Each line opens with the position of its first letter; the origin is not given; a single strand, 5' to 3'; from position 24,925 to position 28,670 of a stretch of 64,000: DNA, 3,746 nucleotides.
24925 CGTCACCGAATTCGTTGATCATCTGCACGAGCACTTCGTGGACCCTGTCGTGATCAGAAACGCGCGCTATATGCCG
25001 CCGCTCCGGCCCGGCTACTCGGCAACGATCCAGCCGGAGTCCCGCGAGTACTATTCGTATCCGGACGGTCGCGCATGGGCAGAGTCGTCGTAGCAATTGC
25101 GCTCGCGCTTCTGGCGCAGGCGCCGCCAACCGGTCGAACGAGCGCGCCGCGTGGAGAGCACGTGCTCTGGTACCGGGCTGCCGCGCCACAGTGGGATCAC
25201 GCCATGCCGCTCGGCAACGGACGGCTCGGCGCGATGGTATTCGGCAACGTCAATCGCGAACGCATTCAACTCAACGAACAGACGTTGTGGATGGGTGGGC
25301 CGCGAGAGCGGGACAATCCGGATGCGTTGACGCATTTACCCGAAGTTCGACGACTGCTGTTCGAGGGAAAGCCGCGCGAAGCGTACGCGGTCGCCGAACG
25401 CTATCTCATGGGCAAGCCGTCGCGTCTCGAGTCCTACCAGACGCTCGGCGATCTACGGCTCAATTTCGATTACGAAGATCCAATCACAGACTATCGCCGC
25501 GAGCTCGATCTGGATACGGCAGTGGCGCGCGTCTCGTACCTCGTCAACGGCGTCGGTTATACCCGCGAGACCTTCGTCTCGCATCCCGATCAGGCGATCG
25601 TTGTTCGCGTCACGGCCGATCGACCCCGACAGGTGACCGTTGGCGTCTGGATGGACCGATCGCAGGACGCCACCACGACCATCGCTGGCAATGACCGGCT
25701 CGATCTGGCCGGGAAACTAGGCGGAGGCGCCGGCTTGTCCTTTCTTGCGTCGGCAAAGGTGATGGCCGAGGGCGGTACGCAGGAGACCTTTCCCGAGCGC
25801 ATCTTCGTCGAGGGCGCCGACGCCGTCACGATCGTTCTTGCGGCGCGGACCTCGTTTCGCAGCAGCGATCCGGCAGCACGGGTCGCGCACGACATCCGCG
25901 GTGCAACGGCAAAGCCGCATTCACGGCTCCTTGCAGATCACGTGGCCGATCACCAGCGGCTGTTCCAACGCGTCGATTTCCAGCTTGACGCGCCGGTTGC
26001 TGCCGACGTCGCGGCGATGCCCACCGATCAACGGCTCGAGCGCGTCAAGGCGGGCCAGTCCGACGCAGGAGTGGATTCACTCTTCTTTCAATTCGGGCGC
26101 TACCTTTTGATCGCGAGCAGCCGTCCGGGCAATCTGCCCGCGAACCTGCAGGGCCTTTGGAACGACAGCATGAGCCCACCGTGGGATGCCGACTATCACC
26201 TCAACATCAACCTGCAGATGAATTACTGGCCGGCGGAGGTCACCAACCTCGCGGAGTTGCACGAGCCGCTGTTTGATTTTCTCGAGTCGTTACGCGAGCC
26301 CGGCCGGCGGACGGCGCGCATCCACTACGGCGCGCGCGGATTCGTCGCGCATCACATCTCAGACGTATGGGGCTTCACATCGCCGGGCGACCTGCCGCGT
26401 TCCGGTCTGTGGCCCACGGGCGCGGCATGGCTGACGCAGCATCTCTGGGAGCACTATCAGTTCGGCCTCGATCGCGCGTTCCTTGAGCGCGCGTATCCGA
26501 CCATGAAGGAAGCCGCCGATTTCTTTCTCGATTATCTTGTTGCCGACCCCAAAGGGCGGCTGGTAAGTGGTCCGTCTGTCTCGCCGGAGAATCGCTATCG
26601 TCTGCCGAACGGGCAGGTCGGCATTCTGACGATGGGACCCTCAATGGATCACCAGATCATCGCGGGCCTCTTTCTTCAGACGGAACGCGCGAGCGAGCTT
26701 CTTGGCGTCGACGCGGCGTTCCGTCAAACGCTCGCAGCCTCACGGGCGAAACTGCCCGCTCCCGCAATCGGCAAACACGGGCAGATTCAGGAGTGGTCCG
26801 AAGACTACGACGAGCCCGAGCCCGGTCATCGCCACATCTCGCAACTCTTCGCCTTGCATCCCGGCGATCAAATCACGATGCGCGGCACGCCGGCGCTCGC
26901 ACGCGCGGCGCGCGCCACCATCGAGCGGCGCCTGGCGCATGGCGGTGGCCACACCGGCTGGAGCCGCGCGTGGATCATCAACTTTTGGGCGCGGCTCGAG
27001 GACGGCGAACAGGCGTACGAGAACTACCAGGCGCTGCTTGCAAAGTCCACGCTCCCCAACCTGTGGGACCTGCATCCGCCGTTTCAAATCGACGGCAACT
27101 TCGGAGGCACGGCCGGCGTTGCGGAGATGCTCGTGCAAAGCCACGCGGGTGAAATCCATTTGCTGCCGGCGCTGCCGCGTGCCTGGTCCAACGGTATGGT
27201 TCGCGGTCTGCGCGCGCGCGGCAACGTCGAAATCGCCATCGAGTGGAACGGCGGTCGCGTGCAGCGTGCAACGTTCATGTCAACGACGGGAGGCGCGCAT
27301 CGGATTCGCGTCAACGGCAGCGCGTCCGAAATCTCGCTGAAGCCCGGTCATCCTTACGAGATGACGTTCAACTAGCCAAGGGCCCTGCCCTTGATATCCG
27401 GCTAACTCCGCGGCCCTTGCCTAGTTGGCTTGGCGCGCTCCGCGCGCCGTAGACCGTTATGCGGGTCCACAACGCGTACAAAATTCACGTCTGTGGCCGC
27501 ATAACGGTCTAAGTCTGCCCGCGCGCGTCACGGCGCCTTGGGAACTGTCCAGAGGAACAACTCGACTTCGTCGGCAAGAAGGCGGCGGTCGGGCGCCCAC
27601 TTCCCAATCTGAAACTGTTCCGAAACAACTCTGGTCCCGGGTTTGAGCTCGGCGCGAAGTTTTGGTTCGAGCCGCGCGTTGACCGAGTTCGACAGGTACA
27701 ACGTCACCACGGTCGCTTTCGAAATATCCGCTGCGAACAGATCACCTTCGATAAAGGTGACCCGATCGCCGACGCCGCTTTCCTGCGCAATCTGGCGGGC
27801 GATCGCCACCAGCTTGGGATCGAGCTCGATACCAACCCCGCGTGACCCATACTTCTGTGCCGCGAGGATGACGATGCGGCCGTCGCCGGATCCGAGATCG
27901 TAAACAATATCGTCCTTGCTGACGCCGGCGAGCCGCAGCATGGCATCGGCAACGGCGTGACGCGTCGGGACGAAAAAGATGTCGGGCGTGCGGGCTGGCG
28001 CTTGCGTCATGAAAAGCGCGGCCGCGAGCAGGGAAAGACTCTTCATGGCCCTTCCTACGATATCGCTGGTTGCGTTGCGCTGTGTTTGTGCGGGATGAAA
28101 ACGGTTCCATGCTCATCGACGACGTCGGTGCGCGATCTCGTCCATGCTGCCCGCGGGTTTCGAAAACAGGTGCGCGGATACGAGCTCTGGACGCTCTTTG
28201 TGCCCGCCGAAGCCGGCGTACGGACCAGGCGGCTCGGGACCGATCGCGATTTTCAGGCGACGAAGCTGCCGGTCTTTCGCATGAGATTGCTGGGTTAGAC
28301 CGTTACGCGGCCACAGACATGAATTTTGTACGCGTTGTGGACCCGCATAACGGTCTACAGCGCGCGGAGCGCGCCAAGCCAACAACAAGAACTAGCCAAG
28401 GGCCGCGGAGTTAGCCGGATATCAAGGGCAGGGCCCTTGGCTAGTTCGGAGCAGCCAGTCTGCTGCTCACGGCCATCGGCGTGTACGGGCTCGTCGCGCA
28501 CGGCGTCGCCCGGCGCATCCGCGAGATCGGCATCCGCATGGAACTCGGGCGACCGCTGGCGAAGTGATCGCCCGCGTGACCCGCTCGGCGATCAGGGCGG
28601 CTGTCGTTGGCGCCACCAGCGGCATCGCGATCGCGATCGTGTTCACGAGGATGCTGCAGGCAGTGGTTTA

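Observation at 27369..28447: Exported SAM-methyltransferase gene boxed in by ~140-bp inverted repeats made of stacked hairpins (REPtron/MITE-like cassette with no transposase)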

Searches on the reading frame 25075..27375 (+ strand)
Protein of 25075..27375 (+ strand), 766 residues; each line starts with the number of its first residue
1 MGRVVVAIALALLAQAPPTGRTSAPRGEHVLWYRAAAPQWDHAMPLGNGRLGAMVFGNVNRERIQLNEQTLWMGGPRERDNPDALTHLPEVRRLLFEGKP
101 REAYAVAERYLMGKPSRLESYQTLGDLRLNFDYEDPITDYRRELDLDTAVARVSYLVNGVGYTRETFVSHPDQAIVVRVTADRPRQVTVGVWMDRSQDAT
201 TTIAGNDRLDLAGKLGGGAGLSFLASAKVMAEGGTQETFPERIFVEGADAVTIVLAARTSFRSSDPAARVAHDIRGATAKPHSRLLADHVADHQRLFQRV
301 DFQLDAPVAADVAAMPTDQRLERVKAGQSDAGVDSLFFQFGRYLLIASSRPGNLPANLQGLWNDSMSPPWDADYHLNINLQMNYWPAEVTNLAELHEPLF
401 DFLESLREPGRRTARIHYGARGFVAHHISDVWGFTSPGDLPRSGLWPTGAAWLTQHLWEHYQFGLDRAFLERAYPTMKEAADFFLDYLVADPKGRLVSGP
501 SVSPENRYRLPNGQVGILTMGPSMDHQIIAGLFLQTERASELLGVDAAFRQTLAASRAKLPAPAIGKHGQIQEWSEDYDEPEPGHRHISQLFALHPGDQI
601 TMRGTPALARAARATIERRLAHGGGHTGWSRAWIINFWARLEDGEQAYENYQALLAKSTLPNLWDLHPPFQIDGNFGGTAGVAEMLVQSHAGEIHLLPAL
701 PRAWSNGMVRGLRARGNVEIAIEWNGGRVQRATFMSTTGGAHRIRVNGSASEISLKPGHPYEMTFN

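Call 12: search_protein_families(library=pfam, proteins=[window:25075-27375:+], max_evalue=0.01)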
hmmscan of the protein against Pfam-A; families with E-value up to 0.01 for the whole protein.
window:25075-27375:+ (766 aa): 3 families
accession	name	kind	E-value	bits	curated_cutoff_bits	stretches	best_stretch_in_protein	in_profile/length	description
PF22124.2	Glyco_hydro_95_cat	-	2.8e-178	593.4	27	1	283-686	3-408/408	Glycosyl hydrolase family 95 catalytic domain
PF14498.12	Glyco_hyd_65N_2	-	4.1e-71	240.1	27.7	1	31-263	1-233/234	Glycosyl hydrolase family 65, N-terminal domain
PF21307.2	Glyco_hydro_95_C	-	4e-21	75.7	27.6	1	688-750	1-63/94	Glycoside hydrolase family 95, C-terminal domain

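Call 63: find_encoding_contigs(protein=window:25075-27375:+, flank=3000, max_places=6)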
Protein window:25075-27375:+ (766 aa): no gene with exactly this product is on record in the collection.

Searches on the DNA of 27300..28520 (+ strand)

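Call 41: search_rna_families(source=window, start=27300, end=28520, threshold=evalue, max_evalue=10)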
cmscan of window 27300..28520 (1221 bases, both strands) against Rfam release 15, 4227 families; matches with E-value up to 10: 0.
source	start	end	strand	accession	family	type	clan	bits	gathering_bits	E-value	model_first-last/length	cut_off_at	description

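Call 61: search_dna_similar(query=window:28290-28450:+, collection=plasmids, mode=distant, max_evalue=0.001, max_rows=15)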
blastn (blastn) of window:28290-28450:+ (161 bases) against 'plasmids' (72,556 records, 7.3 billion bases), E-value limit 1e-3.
No match.

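Call 62: search_dna_similar(query=window:28290-28450:+, collection=phages, mode=distant, max_evalue=0.001, max_rows=15)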
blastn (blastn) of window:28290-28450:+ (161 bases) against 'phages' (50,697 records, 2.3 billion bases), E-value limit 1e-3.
No match.
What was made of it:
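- Tried and rejected: Plasmids, phages, viral contigs: blastn of the right arm against plasmids and phages found nothing (calls 61, 62).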
